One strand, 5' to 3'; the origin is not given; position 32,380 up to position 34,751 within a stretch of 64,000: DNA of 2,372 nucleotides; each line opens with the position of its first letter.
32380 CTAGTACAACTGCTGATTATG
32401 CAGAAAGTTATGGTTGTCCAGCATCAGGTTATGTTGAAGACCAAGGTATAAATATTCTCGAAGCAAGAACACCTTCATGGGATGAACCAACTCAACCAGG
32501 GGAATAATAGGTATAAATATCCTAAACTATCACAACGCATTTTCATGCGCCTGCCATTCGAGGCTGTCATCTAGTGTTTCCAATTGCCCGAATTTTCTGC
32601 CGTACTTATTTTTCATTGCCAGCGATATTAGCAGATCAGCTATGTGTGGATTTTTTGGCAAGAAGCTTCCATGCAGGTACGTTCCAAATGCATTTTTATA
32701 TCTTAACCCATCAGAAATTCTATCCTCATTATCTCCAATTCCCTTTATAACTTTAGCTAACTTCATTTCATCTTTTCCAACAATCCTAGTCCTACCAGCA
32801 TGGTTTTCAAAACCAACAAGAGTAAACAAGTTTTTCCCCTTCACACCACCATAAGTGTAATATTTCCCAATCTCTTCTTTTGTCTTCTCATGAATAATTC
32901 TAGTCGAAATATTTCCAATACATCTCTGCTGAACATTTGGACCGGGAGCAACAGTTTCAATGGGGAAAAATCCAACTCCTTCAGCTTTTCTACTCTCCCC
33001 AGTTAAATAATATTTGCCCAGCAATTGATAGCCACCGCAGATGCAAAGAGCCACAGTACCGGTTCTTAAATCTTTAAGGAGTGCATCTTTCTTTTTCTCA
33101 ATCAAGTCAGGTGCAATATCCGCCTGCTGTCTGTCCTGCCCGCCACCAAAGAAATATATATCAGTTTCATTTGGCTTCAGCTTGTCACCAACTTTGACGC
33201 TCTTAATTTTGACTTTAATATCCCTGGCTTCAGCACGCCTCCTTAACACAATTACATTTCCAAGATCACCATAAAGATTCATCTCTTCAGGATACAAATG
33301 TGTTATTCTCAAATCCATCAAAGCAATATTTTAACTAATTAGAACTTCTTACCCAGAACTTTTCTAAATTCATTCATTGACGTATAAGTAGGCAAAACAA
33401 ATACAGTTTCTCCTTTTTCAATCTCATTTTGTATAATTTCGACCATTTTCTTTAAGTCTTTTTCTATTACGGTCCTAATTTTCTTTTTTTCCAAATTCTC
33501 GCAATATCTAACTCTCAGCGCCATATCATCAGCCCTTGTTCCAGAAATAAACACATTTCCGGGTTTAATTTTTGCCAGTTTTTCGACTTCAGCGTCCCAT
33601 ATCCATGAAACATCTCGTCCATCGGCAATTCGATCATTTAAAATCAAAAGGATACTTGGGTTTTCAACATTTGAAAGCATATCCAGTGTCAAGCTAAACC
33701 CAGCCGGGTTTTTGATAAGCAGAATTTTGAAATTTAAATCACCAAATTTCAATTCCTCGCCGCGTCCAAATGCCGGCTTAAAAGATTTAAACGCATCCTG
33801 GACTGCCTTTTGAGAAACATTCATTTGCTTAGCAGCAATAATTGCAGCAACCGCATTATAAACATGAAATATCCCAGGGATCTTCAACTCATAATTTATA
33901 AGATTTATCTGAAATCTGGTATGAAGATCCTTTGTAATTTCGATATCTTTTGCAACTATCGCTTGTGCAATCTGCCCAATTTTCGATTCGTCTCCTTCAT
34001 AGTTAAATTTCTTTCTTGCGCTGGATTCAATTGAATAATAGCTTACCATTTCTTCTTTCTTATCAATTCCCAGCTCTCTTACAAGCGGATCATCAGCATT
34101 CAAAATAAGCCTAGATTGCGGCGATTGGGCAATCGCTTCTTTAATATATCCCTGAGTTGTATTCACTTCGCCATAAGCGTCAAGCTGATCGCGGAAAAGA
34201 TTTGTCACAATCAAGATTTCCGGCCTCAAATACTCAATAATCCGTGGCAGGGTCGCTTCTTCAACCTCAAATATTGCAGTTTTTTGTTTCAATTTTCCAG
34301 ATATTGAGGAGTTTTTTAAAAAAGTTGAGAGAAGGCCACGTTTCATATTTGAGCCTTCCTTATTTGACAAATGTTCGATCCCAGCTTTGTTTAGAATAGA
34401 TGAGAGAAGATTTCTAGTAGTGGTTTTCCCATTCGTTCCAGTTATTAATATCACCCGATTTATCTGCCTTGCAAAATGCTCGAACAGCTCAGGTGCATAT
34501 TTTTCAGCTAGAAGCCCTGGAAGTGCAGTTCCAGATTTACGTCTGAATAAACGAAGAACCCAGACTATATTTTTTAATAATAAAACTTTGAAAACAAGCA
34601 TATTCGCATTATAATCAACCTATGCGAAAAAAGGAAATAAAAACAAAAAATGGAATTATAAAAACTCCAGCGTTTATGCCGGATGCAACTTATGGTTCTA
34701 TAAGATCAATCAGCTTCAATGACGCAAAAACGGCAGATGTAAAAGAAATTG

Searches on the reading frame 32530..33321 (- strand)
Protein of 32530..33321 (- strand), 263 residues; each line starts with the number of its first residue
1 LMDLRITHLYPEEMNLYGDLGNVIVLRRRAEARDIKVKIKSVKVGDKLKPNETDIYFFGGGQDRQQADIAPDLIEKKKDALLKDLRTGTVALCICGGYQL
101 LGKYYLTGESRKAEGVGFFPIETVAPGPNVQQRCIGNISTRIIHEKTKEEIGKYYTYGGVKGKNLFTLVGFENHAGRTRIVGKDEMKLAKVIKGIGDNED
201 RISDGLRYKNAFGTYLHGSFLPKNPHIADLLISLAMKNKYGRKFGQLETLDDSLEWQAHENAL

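Call 7: search_protein_families(library=pfam, proteins=[window:32530-33321:-], max_evalue=1)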
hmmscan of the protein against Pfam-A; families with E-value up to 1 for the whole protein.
window:32530-33321:- (263 aa): 1 family
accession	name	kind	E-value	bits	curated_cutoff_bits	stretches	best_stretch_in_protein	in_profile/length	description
PF07685.20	GATase_3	-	8.5e-33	114.1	27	1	5-224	1-195/196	CobB/CobQ-like glutamine amidotransferase domain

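Call 14: find_related_loci(query=window:32530-33321:-, collection=genome_contigs, flank=6000)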
Query window:32530-33321:- (263 aa) in genome_contigs; peptide patterns used: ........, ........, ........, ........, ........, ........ (x = any residue, [..] = any of these).
193 stretches matched a pattern; 27 encode a relative of the query (tblastn E <= 1e-3); 27 distinct loci.
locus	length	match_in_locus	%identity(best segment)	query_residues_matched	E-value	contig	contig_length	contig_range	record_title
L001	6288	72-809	53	2-260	4e-82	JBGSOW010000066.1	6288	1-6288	MAG: Candidatus Dojkabacteria bacterium isolate JTS-AC29 k141_3558437, whole genome shotgun sequence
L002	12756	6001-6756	45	4-263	2e-69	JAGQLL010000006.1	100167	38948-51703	MAG: Candidatus Dojkabacteria bacterium isolate HKST-UBA15 2011-04-20_1_(paired)_contig_78689, whole genome shotgun sequ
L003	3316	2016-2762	44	2-259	2e-69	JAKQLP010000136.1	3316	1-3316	MAG: bacterium isolate USDV_maxbin.197 k141_853885, whole genome shotgun sequence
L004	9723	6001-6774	43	2-263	4e-69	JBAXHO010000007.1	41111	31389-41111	MAG: bacterium isolate ELA325 MAG325_7, whole genome shotgun sequence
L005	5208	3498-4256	44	4-263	4e-69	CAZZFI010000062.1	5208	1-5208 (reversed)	MAG TPA_asm: uncultured Candidatus Saccharibacteria bacterium isolate SRP193661_co1_149 genome assembly, contig: NODE_15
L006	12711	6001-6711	43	1-263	4e-58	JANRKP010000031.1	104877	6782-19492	MAG: Candidatus Melainabacteria bacterium isolate bins.493 k141_4158061, whole genome shotgun sequence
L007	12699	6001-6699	40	4-259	3e-55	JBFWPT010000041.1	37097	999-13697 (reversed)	MAG: Thermoleophilia bacterium isolate CA_2019_TPBF_166 NODE_6384_length_37097_cov_18.780958_TPBF, whole genome shotgun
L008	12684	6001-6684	41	5-255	1e-52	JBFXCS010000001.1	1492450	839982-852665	MAG: Thermoleophilia bacterium isolate CA_2019_TPBS_75 NODE_6_length_1492450_cov_35.996808_TPBS, whole genome shotgun se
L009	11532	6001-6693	43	2-262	3e-52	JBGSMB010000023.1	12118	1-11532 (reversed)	MAG: Candidatus Saccharimonadales bacterium isolate JTS-AC220 k141_1344522, whole genome shotgun sequence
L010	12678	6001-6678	41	1-261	4e-51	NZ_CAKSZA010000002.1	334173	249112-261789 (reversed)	MAG: uncultured Eubacterium sp. isolate REFINED_METABAT215_TOP10_CONTIGS_1500_ASSEMBLY_K77_MERGED__Hadza_MoBio_hadza-A-D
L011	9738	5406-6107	45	2-263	1e-50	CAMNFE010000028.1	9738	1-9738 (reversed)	MAG: uncultured Candidatus Saccharibacteria bacterium isolate SRR1222429_bin.14_metaWRAP_v1.3_MAG genome assembly, conti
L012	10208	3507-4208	40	1-262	1e-50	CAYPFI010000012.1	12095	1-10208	MAG TPA_asm: uncultured Candidatus Saccharibacteria bacterium isolate binchicken_co398_170 genome assembly, contig: NODE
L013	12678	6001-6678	39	1-261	4e-50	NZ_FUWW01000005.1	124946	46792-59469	Eubacterium coprostanoligenes strain ATCC 51222, whole genome shotgun sequence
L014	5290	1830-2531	43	1-263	2e-49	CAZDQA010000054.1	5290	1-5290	MAG TPA_asm: uncultured Pseudomonadales bacterium isolate binchicken_co220_119 genome assembly, contig: NODE_10470_lengt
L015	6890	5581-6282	41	1-262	7e-49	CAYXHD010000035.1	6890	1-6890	MAG TPA_asm: uncultured Candidatus Saccharibacteria bacterium isolate SRP286056_co1_468 genome assembly, contig: NODE_15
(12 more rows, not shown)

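Call 26: find_related_loci(query=window:32530-33321:-, collection=metagenome_contigs, flank=5000)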
Query window:32530-33321:- (263 aa) in metagenome_contigs; peptide patterns used: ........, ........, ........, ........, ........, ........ (x = any residue, [..] = any of these).
220 stretches matched a pattern; 33 encode a relative of the query (tblastn E <= 1e-3); 33 distinct loci.
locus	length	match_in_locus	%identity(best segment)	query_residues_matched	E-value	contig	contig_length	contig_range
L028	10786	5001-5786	64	3-263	2e-114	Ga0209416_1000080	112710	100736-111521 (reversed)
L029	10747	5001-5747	45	2-259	3e-70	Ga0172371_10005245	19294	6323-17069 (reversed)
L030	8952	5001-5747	44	2-259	3e-69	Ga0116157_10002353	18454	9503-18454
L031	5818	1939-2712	43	2-263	3e-69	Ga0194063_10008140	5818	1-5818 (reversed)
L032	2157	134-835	43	1-263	6e-57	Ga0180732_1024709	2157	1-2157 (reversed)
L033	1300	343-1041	42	1-262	3e-54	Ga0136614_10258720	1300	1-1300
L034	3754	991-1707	40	1-263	2e-51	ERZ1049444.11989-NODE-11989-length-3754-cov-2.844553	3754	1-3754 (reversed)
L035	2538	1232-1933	44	1-263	6e-52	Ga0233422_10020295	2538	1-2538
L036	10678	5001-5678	39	1-261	5e-50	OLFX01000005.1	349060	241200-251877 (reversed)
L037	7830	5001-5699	40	4-259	5e-50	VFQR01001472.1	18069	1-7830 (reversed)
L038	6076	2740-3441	43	1-263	5e-50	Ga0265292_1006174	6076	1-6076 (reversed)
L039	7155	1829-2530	40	1-262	7e-49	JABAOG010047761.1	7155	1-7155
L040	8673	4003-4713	36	4-263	1e-47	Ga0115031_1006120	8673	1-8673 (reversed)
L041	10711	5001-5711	36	4-263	1e-47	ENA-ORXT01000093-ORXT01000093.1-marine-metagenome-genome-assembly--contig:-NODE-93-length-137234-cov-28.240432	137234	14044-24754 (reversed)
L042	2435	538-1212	39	4-258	1e-47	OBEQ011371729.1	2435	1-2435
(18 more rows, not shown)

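Call 49: find_homologous_proteins(query=window:32530-33321:-, max_evalue=1e-40)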
Query window:32530-33321:- (263 aa): 6007 proteins with E <= 1e-40 among 8000 candidates; the best 120 are listed.
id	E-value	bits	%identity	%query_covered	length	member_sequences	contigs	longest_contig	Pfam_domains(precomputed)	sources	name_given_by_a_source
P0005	1.9e-173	593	100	100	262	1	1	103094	PF07685.21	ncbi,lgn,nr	ncbi:glutamine amidotransferase [Candidatus Dojkabacteria bacterium]|nr:glutamine amidotransferase [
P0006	6.3e-127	441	74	100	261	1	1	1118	PF07685.21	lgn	-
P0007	7.4e-126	437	73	100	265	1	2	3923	PF07685.21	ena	-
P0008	3.3e-124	432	73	99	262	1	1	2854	PF07685.21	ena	-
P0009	2.7e-112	393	65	100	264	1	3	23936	PF07685.21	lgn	-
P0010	2.7e-110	386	64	99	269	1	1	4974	PF07685.21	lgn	-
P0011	1.1e-109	384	63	100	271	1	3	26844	PF07685.21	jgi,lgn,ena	-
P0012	3.2e-109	383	64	99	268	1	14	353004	PF07685.21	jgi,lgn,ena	-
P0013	2.0e-108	380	63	100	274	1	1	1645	PF07685.21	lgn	-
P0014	1.1e-103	364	62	99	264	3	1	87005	PF07685.21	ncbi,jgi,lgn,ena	-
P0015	2.6e-103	363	59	99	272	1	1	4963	PF07685.21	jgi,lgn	-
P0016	3.1e-103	363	61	100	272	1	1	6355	PF07685.21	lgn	-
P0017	3.8e-102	359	63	95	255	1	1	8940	PF07685.21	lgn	-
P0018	1.2e-97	345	61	98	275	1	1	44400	PF07685.21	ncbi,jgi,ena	-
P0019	2.6e-97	344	62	99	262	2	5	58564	PF07685.21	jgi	-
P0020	8.5e-97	342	72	78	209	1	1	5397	PF07685.21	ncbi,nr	ncbi:glutamine amidotransferase, partial [Candidatus Dojkabacteria bacterium]|nr:glutamine amidotran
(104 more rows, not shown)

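Call 50: find_encoding_contigs(protein=P0007, flank=4000, max_places=2)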
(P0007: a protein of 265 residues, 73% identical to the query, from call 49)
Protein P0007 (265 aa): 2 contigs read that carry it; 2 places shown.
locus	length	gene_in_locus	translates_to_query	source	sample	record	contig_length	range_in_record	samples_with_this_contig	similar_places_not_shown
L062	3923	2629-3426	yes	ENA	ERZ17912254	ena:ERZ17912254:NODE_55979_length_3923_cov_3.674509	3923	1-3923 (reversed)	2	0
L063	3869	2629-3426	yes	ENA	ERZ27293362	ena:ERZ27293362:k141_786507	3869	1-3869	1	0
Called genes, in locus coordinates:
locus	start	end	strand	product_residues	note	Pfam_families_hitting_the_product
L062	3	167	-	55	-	?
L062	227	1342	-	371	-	PF01702:TGT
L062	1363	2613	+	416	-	PF08245:Mur_ligase_M, PF08353:MurT_C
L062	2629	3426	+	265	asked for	PF07685:GATase_3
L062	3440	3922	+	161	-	?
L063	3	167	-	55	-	?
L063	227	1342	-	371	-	PF01702:TGT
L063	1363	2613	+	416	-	PF08245:Mur_ligase_M, PF08353:MurT_C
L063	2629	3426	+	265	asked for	PF07685:GATase_3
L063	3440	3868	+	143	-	?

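Call 51: find_encoding_contigs(protein=P0008, flank=4000, max_places=2)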
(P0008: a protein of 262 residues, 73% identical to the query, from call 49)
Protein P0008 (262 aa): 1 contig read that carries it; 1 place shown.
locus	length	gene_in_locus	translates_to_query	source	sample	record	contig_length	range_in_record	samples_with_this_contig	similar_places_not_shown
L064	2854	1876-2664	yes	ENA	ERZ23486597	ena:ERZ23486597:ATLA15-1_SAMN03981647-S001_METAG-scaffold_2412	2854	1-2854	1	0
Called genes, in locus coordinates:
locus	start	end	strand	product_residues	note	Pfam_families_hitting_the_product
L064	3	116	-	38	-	?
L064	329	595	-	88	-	PF01702:TGT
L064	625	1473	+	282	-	PF08245:Mur_ligase_M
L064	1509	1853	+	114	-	PF08353:MurT_C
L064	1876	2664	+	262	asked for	PF07685:GATase_3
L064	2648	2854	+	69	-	?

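Call 52: find_encoding_contigs(protein=P0020, flank=5000, max_places=2)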
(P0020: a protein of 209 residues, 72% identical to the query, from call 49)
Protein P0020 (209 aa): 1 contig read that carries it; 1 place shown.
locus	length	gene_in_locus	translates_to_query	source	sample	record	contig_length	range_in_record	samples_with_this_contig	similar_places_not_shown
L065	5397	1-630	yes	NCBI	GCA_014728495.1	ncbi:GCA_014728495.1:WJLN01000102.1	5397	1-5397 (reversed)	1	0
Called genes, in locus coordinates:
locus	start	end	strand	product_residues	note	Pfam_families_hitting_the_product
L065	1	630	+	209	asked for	PF07685:GATase_3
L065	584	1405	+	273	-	PF00398:RrnaAD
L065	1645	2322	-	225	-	PF00106:adh_short, PF01370:Epimerase (weak), PF08659:KR, PF13561:adh_short_C2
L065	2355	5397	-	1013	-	PF02811:PHP (faint), PF07733:DNA_pol3_alpha, PF17657:DNA_pol3_finger, PF14579:HHH_6, PF01336:tRNA_anti-codon (weak)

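Call 53: find_encoding_contigs(protein=P0009, flank=4000, max_places=2)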
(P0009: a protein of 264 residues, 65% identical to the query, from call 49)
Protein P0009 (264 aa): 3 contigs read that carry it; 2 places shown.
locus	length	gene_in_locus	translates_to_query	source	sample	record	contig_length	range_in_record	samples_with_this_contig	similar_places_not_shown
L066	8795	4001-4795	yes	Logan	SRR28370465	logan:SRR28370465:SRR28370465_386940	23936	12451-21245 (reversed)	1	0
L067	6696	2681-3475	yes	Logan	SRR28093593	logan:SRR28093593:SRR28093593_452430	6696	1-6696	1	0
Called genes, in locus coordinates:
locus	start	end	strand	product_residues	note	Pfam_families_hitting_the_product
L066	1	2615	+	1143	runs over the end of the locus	PF02811:PHP, PF07733:DNA_pol3_alpha, PF17657:DNA_pol3_finger, PF14579:HHH_6, PF01336:tRNA_anti-codon (weak)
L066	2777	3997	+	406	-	PF08245:Mur_ligase_M, PF08353:MurT_C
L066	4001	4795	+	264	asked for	PF07685:GATase_3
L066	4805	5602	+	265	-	PF00398:RrnaAD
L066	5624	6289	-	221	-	PF00106:adh_short, PF08659:KR, PF13561:adh_short_C2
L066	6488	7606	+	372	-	PF01702:TGT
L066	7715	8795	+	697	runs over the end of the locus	PF00270:DEAD (faint), PF04851:ResIII, PF17757:UvrB_inter, PF27431:UvrB_3rd, PF00271:Helicase_C, PF12344:UvrB, PF02151:UVR (weak)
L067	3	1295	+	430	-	?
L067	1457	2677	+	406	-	PF08245:Mur_ligase_M, PF08353:MurT_C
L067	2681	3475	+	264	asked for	PF07685:GATase_3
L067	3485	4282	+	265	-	PF00398:RrnaAD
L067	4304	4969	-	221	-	PF00106:adh_short, PF08659:KR, PF13561:adh_short_C2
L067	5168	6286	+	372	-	PF01702:TGT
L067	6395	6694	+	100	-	?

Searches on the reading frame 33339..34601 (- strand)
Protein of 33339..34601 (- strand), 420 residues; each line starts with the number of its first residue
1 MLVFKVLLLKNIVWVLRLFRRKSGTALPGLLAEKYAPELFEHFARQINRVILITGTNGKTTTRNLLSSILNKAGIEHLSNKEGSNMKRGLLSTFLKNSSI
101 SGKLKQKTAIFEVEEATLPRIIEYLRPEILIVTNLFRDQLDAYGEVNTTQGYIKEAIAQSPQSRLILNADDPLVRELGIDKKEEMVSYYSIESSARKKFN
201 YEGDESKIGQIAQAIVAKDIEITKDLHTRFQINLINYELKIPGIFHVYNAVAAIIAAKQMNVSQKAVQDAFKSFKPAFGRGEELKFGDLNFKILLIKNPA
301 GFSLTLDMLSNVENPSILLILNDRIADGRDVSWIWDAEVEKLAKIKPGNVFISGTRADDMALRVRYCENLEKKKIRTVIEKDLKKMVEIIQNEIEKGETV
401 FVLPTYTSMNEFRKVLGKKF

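Call 7: search_protein_families(library=pfam, proteins=[window:33339-34601:-], max_evalue=1)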
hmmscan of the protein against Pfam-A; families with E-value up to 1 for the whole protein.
window:33339-34601:- (420 aa): 4 families
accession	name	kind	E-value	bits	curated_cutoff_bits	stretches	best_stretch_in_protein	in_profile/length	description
PF08353.15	MurT_C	-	7.1e-31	106.9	25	1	295-409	1-110/110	MurT ligase C-terminal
PF08245.18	Mur_ligase_M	-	1.1e-18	68.3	24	1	53-257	1-200/200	Mur ligase middle domain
PF02223.23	Thymidylate_kin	-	0.11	12.6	27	0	58-104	8-56/185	Thymidylate kinase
PF10262.15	Rdx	-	0.13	12.9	22.6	0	32-58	16-42/74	Rdx family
